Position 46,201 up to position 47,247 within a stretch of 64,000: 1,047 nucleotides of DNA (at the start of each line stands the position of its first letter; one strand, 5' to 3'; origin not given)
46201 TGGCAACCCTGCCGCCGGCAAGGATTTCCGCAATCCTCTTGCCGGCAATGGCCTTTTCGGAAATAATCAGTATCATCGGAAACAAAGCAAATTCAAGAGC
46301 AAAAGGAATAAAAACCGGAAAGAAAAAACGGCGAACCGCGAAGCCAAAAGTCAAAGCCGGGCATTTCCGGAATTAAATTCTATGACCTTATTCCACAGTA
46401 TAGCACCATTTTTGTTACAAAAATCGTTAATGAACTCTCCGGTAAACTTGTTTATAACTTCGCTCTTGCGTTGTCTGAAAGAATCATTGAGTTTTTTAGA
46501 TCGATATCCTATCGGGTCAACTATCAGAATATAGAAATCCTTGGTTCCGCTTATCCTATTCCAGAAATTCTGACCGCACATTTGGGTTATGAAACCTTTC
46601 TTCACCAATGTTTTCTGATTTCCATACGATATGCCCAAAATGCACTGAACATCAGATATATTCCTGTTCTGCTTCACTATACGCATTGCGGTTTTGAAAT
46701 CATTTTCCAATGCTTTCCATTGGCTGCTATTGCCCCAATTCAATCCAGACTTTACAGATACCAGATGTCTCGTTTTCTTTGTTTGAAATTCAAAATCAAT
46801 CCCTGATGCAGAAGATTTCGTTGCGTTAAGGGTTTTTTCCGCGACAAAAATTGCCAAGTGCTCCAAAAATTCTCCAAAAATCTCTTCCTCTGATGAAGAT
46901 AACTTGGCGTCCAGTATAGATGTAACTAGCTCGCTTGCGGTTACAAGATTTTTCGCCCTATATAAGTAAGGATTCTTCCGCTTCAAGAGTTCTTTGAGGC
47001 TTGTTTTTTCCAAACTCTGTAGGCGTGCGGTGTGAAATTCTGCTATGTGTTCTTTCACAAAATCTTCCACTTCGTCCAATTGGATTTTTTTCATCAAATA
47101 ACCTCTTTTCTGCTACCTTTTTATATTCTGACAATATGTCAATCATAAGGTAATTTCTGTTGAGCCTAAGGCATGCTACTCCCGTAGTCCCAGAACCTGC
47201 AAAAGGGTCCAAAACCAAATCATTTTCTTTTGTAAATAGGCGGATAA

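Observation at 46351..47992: AT-rich type II restriction-modification island between topA and lrp, with an unusually long M/R overlap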

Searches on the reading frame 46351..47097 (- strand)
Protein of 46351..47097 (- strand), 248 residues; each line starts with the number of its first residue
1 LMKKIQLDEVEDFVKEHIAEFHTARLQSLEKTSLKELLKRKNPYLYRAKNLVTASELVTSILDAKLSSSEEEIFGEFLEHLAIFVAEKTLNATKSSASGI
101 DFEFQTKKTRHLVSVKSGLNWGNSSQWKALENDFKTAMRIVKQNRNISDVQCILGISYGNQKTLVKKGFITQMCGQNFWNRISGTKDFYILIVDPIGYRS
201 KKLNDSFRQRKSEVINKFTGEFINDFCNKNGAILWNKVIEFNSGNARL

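Call 4: search_protein_families(library=pfam, proteins=[window:46351-47097:-], max_evalue=0.1)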
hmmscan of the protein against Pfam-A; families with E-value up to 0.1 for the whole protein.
window:46351-47097:- (248 aa): 2 families
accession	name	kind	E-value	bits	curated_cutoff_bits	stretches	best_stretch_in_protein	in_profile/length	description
PF14511.12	RE_EcoO109I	-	9.3e-68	228.3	22.5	1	9-203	2-197/198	Type II restriction endonuclease EcoO109I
PF09520.16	RE_TdeIII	-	0.073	13.1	27.2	0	78-192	115-237/242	Type II restriction endonuclease, TdeIII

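Call 5: search_solved_structures(query=window:46351-47094:-, max_evalue=1, show_alignments=1)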
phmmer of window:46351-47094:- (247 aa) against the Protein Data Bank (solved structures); distinct sequences matched with E-value up to 1: 3.
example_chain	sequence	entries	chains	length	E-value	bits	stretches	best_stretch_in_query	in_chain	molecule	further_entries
6vzg_K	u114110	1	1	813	0.026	17.4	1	34-103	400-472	Nuclear protein STH1/NPS1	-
6vz4_K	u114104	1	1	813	0.026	17.3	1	34-103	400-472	Nuclear protein STH1/NPS1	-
6k15_J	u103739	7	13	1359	0.057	16.2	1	34-103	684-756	Nuclear protein STH1/NPS1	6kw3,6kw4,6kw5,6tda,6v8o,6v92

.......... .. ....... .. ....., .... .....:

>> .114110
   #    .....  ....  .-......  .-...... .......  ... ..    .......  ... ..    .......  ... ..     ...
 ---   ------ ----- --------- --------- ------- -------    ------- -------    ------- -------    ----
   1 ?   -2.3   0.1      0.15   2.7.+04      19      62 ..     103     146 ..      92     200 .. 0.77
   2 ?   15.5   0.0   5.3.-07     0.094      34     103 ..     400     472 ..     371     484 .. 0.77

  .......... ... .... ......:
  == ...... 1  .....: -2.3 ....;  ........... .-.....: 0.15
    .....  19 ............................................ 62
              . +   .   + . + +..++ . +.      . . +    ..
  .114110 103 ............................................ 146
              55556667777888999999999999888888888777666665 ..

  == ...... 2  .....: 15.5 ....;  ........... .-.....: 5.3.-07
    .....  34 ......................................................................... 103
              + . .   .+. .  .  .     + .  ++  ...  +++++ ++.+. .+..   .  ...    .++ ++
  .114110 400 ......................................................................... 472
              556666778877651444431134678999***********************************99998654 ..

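Call 7: search_protein_families(library=ncbifam, proteins=[window:46351-47094:-], max_evalue=0.01)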
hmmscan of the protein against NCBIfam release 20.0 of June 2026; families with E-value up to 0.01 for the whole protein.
window:46351-47094:- (247 aa): 0 families

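Call 8: search_protein_families(library=padloc, proteins=[window:46351-47094:-], max_evalue=0.001)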
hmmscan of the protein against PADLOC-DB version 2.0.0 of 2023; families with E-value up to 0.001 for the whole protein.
window:46351-47094:- (247 aa): 0 families

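Call 9: find_homologous_proteins(query=window:46351-47094:-)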
Query window:46351-47094:- (247 aa): 995 proteins with E <= 0.001 among 1312 candidates; the best 120 are listed.
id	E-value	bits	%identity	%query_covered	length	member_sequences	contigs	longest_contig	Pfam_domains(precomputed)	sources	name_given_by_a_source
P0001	7.2e-150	515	100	95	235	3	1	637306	PF14511.13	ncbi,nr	ncbi:MAG: cytosolic protein [Candidatus Diapherotrites archaeon]|nr:cytosolic protein [Candidatus Di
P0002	1.7e-127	442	79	100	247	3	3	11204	PF14511.13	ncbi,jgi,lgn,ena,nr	ncbi:cytosolic protein [Candidatus Micrarchaeota archaeon CG08_land_8_20_14_0_20_59_11]|nr:MAG: cyto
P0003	3.9e-121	421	74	100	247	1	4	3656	PF14511.13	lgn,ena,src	-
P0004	1.6e-117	409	73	99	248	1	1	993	PF14511.13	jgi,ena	-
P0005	7.4e-110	384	76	88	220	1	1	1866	PF14511.13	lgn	-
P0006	1.7e-107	376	75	88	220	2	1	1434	PF14511.13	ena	-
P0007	1.6e-106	373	76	88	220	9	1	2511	PF14511.13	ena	-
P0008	2.6e-103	363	65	99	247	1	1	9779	PF14511.13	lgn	-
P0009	1.3e-102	360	66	100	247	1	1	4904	PF14511.13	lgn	-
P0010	3.2e-102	359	66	99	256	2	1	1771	PF14511.13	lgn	-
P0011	2.2e-101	356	62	99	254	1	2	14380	PF14511.13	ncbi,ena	ncbi:MAG: PmeII family type II restriction endonuclease [Candidatus Poribacteria bacterium]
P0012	8.9e-101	354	64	100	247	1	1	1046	PF14511.13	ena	-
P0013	1.0e-100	354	62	99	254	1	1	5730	PF14511.13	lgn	-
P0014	1.7e-100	353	64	99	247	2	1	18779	PF14511.13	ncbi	-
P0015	3.1e-99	349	61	99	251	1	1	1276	PF14511.13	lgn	-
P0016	3.7e-99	349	61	99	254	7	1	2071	PF14511.13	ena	-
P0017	6.2e-99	348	64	99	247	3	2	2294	PF14511.13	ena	-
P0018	2.4e-98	346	63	99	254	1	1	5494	PF14511.13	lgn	-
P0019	8.7e-97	341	61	99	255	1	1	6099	PF14511.13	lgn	-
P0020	1.7e-96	340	60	100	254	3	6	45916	PF14511.13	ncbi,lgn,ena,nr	ncbi:cytosolic protein [Candidatus Micrarchaeota archaeon]|nr:cytosolic protein [Candidatus Micrarch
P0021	1.8e-95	337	61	99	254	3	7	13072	PF14511.13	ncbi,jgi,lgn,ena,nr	ncbi:MAG TPA: PmeII family type II restriction endonuclease [Candidatus Nanoarchaeia archaeon]|nr:Pm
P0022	2.0e-95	337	61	99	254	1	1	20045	PF14511.13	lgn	-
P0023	5.2e-95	335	61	99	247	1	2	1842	PF14511.13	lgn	-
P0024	1.2e-94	334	75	79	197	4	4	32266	PF14511.13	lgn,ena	-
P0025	3.3e-94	333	60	99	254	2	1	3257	PF14511.13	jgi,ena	-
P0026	5.7e-94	332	61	99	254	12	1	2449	PF14511.13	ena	-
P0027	1.0e-93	331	57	99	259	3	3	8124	PF14511.13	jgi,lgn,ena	-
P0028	1.1e-93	331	68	88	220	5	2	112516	PF14511.13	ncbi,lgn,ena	-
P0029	1.4e-93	331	61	99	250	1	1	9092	PF14511.13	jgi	jgi:activator of 2-hydroxyglutaryl-CoA dehydratase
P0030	1.4e-93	331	60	99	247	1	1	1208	PF14511.13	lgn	-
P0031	1.8e-93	330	59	99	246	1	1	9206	PF14511.13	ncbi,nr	ncbi:Type II restriction endonuclease EcoO109I [uncultured archaeon]|nr:Type II restriction endonucl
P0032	1.9e-93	330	57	98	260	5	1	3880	PF14511.13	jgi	jgi:hypothetical protein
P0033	2.0e-93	330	76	76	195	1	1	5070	PF14511.13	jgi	jgi:hypothetical protein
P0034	2.3e-93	330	60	99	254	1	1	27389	PF14511.13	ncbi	-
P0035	2.8e-93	330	59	99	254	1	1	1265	PF14511.13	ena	-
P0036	8.2e-93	328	59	99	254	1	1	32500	PF14511.13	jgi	-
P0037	1.2e-92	328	59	99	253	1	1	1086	PF14511.13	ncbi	-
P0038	3.6e-92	326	58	99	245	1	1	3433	PF14511.13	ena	-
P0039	5.1e-92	326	60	99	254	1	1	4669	PF14511.13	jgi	jgi:hypothetical protein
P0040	1.0e-91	325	57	99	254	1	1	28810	PF14511.13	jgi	jgi:hypothetical protein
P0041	1.8e-91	324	59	99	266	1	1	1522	PF14511.13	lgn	-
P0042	2.2e-91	324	59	99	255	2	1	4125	PF14511.13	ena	-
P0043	2.9e-91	323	56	99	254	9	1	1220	PF14511.13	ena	-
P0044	3.9e-91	323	62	99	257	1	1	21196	PF14511.13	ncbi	ncbi:MAG: PmeII family type II restriction endonuclease [Candidatus Micrarchaeota archaeon]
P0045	6.4e-91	322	58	98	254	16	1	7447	PF14511.13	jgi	-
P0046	3.0e-90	320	62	91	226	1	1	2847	PF14511.13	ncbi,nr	ncbi:TPA: cytosolic protein, partial [bacterium]|nr:cytosolic protein [bacterium]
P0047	5.3e-90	319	59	99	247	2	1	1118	PF14511.13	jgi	jgi:hypothetical protein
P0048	5.6e-90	319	59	99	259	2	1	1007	PF14511.13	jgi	jgi:hypothetical protein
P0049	5.7e-90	319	56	99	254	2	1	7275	PF14511.13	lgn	-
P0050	7.1e-90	319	60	99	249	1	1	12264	PF14511.13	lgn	-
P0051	7.6e-90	319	58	100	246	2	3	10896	PF14511.13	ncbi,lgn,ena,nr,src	ncbi:MAG TPA: PmeII family type II restriction endonuclease [Candidatus Nanoarchaeia archaeon]|nr:Pm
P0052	9.7e-90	318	60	96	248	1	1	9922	PF14511.13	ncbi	ncbi:MAG: PmeII family type II restriction endonuclease [Candidatus Micrarchaeota archaeon]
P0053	7.0e-89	315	58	99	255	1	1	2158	PF14511.13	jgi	jgi:hypothetical protein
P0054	1.3e-88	315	59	99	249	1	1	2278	PF14511.13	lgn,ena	-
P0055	1.3e-88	314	57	99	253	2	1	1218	PF14511.13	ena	-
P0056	5.0e-88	313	57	99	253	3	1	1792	PF14511.13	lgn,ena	-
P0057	3.1e-86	307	60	86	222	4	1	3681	PF14511.13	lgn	-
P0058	5.9e-86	306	57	99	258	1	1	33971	PF14511.13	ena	-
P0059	6.9e-86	306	61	88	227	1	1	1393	PF14511.13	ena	-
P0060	1.4e-85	305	64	85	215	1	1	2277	PF14511.13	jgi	jgi:hypothetical protein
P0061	1.7e-85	304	63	85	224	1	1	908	PF14511.13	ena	-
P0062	1.8e-85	304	61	89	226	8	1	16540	PF14511.13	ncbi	ncbi:MAG: PmeII family type II restriction endonuclease [Nanoarchaeota archaeon]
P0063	2.2e-85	304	54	100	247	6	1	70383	PF14511.13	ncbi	-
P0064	2.4e-85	304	53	100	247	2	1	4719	PF14511.13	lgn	-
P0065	5.3e-85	303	59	89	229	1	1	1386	PF14511.13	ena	-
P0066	5.6e-85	303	56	97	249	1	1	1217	PF14511.13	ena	-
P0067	5.6e-85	303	57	99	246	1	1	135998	PF14511.13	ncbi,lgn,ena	-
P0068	9.1e-85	302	57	99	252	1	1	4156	PF14511.13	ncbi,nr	ncbi:MAG: cytosolic protein [Thaumarchaeota archaeon]|nr:cytosolic protein [Nitrososphaerota archaeo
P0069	3.0e-84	300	58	99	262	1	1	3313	PF14511.13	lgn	-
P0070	6.8e-84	299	61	85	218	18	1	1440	PF14511.13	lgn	-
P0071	1.4e-83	298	55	94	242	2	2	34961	PF14511.13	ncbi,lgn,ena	-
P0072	1.4e-83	298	53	99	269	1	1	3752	PF14511.13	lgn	-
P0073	2.1e-83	297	56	99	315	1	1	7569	PF02257.22,PF14511.13,PF03288.23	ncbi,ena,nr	ncbi:MAG: PmeII family type II restriction endonuclease [Candidatus Poribacteria bacterium]|nr:PmeII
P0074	3.1e-83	297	59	88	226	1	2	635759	PF14511.13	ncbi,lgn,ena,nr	ncbi:MAG: cytosolic protein [Nanoarchaeota archaeon]|nr:cytosolic protein [Nanoarchaeota archaeon]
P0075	3.2e-83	297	60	88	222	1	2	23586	PF14511.13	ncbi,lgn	ncbi:MAG: PmeII family type II restriction endonuclease [Candidatus Micrarchaeales archaeon]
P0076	3.4e-83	297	53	99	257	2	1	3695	PF14511.13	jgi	jgi:hypothetical protein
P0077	4.9e-83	296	55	99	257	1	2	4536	PF14511.13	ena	-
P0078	5.2e-83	296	55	97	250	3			PF14511.13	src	-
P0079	7.9e-83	296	54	99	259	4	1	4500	PF14511.13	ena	-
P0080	9.9e-83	295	62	85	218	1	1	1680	PF14511.13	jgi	jgi:hypothetical protein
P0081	1.0e-82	295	58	85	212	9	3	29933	PF14511.13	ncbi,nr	ncbi:TPA: cytosolic protein [Candidatus Woesearchaeota archaeon]|nr:cytosolic protein [Candidatus Wo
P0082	3.5e-82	293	55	99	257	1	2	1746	PF14511.13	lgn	-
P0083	6.6e-82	293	53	99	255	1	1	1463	PF14511.13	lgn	-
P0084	9.1e-82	292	62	84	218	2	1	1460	PF14511.13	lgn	-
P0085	1.5e-81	291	53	100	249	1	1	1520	PF14511.13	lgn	-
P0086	1.7e-81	291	53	99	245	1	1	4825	PF14511.13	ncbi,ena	-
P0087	2.8e-81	290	60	84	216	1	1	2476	PF14511.13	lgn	-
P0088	4.5e-81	290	53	99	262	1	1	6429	PF14511.13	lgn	-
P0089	1.6e-80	288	62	81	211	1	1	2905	PF14511.13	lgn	-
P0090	1.9e-80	288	54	97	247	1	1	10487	PF14511.13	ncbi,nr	ncbi:cytosolic protein [Candidatus Woesearchaeota archaeon]|nr:cytosolic protein [Candidatus Woesear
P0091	5.4e-80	286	52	99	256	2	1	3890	PF14511.13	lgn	-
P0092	1.6e-79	285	52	99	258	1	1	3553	PF14511.13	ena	-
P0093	2.5e-79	284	60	89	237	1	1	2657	PF14511.13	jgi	-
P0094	2.9e-79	284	52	99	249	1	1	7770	PF14511.13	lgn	-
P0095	3.9e-79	283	60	81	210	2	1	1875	PF14511.13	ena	-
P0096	4.6e-79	283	53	99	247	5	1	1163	PF14511.13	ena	-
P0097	7.5e-79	283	52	100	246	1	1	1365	PF14511.13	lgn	-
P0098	1.7e-78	281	62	81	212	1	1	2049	PF14511.13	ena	-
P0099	2.0e-78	281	53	99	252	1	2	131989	PF14511.13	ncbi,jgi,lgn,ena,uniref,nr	ncbi:Type II restriction endonuclease EcoO109I [Orenia metallireducens]|uniref:Type II restriction e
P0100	6.3e-78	280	51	99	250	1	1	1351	PF14511.13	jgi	jgi:hypothetical protein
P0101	2.2e-77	278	54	100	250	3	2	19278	PF14511.13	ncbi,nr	ncbi:MAG: cytosolic protein [Chloroflexi bacterium]|nr:cytosolic protein [Chloroflexota bacterium] M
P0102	2.9e-77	277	55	100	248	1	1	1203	PF14511.13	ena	-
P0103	5.0e-77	277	51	100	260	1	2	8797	PF14511.13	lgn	-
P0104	5.0e-77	277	52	99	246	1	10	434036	PF14511.13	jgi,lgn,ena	jgi:hypothetical protein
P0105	5.1e-77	277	58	88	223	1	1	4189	PF14511.13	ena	-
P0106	6.0e-77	276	53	100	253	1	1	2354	PF14511.13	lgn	-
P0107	7.4e-77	276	53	100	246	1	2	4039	PF14511.13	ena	-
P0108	8.5e-77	276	53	99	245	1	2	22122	PF14511.13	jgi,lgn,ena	-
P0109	1.1e-76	275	51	100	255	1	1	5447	PF14511.13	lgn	-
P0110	1.2e-76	275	51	99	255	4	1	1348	PF14511.13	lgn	-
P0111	1.6e-76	275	52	100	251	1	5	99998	PF14511.13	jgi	jgi:hypothetical protein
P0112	1.6e-76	275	53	99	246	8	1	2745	PF14511.13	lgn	-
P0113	1.8e-76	275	51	99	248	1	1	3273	PF14511.13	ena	-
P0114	2.0e-76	275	51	99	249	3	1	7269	PF14511.13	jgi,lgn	jgi:hypothetical protein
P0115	2.5e-76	274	53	100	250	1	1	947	PF14511.13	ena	-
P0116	2.7e-76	274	61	81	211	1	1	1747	PF14511.13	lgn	-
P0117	2.8e-76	274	52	100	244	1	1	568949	PF14511.13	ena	-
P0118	3.7e-76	274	51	99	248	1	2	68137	PF14511.13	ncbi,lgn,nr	ncbi:MAG TPA: PmeII family type II restriction endonuclease [Bacteroidota bacterium]|nr:PmeII family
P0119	4.2e-76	274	52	100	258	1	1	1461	PF14511.13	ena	-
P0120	5.8e-76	273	51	100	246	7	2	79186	PF14511.13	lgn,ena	-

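Call 14: search_solved_structures(query=A1, max_evalue=1, show_alignments=2)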
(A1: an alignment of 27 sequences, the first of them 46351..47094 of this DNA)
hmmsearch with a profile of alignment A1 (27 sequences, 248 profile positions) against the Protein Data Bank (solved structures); distinct sequences matched with E-value up to 1: 3.
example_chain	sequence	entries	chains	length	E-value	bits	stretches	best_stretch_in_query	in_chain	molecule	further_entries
4xyx_A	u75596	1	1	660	0.93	11.9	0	91-136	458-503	Sialidase B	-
4xe9_A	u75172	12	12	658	0.94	11.9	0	91-136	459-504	Sialidase B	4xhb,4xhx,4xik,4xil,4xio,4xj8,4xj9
4xog_A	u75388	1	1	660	0.95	11.9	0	91-136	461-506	Sialidase B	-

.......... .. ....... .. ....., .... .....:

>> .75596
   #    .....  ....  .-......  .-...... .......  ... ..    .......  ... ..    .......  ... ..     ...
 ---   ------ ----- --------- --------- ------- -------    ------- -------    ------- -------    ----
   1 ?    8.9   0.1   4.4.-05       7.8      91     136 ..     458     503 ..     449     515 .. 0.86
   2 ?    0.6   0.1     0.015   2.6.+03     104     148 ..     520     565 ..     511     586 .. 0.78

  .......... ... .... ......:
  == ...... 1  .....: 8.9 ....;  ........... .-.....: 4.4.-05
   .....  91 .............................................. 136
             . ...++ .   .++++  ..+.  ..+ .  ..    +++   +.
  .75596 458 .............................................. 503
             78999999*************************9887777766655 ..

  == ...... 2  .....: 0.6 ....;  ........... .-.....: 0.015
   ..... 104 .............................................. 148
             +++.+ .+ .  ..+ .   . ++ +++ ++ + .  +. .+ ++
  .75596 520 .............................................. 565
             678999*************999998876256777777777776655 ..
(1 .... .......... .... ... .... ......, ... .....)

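Call 15: find_related_loci(query=A1, collection=genome_contigs, flank=4000)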
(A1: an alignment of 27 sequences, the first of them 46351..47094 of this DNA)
Query A1 (247 aa) in genome_contigs; peptide patterns used: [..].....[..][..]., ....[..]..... (x = any residue, [..] = any of these).
600 stretches matched a pattern (row limit reached: there are more); 594 encode a relative of the query (tblastn E <= 1e-3); the best 80 are kept; 80 distinct loci.
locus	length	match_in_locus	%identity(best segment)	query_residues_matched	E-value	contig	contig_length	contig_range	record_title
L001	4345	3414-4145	61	1-244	6e-102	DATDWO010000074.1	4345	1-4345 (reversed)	MAG TPA_asm: Candidatus Nanoarchaeia archaeon isolate SMAG_U8113 k141_1263592, whole genome shotgun sequence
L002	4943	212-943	59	1-244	9e-101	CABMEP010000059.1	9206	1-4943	uncultured archaeon isolate LFW-242_1 genome assembly, contig: LFW2421_62, whole genome shotgun sequence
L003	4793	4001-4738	58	1-247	8e-96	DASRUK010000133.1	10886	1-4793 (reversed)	MAG TPA_asm: Candidatus Nanoarchaeia archaeon isolate SMAG_U8018 k141_1291864, whole genome shotgun sequence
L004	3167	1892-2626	56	1-244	3e-92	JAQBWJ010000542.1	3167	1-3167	MAG: Candidatus Poribacteria bacterium isolate casp150-mb.226 NODE_70012_length_3167_cov_0.053129, whole genome shotgun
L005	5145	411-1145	54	1-247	3e-83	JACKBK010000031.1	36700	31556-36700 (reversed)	MAG: Caldilineae bacterium isolate HK-STAS-CHLO-19 HK-STAS-CHLO-19_31, whole genome shotgun sequence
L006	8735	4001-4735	52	1-247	6e-81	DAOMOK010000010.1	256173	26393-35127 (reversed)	MAG TPA_asm: Chloroflexota bacterium isolate AMR_MDS_5888 NODE_23_length_256173_cov_24.679007, whole genome shotgun sequ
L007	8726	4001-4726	52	1-244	8e-80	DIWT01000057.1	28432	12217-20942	MAG TPA_asm: bacterium UBP15_UBA6099 isolate UBA6099 UBA6099_contig_8987, whole genome shotgun sequence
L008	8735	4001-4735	50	1-247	1e-78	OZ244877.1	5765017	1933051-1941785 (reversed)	MAG: Caldilineaceae bacterium isolate 0e9cf59c-3ae2-4fcc-b9d8-336f82ec9d6e genome assembly, chromosome: 1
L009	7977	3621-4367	51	1-247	9e-79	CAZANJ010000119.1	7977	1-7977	MAG TPA_asm: uncultured Anaerolineales bacterium isolate binchicken_co8_337 genome assembly, contig: NODE_17792_length_7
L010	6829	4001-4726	51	1-244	2e-78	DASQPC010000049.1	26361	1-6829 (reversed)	MAG TPA_asm: Candidatus Methylomirabilota bacterium isolate SMAG_U10819 k141_765351, whole genome shotgun sequence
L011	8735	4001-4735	49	1-247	2e-78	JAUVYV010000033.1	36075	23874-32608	MAG: Phycisphaerales bacterium isolate CSMAG_1251 CSMAG_1251_k141_1060480_length_36075_cov_49.0000, whole genome shotgun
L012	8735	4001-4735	52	1-247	4e-78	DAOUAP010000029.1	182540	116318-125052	MAG TPA_asm: Anaerolineales bacterium isolate H66_673 k113_171516, whole genome shotgun sequence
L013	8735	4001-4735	50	1-247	1e-77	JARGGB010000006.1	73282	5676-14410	MAG: Brevefilum sp. isolate C14-21 NODE_6_length_73282_cov_12.456344, whole genome shotgun sequence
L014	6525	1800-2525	50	1-244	9e-78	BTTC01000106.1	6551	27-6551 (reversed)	MAG: Bacterium Idc_ex_meta_mg2 DNA, NODE_696_6551_cov_3.169154, whole genome shotgun sequence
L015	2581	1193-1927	49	1-247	4e-79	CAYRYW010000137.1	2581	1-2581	MAG TPA_asm: uncultured Dehalococcoidales bacterium isolate binchicken_co334_379 genome assembly, contig: NODE_92705_len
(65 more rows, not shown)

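Call 18: find_related_loci(query=window:46351-47094:-, collection=metagenome_contigs, flank=3000)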
Query window:46351-47094:- (247 aa) in metagenome_contigs; peptide patterns used: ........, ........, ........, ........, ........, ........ (x = any residue, [..] = any of these).
106 stretches matched a pattern; 14 encode a relative of the query (tblastn E <= 1e-3); 14 distinct loci.
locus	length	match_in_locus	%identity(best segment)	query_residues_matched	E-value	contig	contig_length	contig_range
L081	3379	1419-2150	78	1-244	5e-139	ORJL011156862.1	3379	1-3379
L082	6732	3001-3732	76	1-244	1e-130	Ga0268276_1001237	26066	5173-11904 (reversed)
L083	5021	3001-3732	75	1-244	9e-130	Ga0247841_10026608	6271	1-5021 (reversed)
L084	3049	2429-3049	77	1-207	4e-114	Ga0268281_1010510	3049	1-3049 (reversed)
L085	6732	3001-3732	62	1-244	1e-106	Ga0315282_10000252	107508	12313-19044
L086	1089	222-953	62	1-244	8e-113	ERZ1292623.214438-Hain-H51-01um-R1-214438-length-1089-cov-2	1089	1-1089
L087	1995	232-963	61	1-244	7e-108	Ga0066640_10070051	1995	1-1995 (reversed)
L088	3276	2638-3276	61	1-213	8e-87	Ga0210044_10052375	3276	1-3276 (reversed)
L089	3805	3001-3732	53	1-244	7e-83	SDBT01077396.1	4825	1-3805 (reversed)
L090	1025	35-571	59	65-244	5e-76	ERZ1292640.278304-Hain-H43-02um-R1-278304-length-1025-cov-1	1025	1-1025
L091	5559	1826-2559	49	1-247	2e-65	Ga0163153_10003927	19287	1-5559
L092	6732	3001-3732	75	1-244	3e-126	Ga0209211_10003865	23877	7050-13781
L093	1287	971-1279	68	1-103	1e-45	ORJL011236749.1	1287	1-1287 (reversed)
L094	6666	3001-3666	37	19-243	4e-38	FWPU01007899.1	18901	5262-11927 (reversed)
